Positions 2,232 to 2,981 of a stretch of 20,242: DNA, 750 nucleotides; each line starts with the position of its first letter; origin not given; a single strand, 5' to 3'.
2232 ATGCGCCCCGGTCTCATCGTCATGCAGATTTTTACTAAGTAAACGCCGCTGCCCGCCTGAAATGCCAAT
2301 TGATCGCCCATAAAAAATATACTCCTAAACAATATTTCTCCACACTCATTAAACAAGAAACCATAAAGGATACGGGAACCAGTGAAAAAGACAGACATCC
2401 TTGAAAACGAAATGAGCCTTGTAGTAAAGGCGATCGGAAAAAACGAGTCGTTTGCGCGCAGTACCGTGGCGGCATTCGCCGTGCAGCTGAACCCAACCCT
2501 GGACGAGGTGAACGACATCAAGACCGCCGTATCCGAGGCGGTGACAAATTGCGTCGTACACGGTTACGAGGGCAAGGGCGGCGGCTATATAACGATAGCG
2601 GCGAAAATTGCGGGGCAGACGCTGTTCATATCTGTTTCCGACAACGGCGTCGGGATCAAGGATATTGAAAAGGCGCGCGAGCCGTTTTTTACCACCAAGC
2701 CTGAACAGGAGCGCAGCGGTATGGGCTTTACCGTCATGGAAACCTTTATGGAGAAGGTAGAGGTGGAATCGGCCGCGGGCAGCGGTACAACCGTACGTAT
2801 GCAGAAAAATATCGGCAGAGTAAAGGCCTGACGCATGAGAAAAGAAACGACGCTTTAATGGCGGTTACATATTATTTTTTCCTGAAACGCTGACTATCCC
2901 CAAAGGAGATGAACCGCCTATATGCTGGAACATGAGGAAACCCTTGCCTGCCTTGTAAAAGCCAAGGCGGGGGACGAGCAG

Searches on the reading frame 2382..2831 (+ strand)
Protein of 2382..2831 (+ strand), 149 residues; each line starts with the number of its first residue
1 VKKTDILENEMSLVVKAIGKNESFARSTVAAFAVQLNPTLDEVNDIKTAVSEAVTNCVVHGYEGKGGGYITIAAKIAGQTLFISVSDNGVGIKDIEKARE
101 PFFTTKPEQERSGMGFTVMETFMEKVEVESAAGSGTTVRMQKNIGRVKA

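Call 8: search_protein_families(library=pfam, proteins=[window:2382-2831:+], max_evalue=0.001)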
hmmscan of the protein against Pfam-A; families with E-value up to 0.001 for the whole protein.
window:2382-2831:+ (149 aa): 2 families
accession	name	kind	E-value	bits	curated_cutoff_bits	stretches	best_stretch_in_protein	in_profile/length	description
PF13581.12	HATPase_c_2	-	4e-23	82.2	27.4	1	24-142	10-127/127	Histidine kinase-like ATPase domain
PF02518.31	HATPase_c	-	3.3e-15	56.9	26.4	1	44-140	4-105/111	Histidine kinase-, DNA gyrase B-, and HSP90-like ATPase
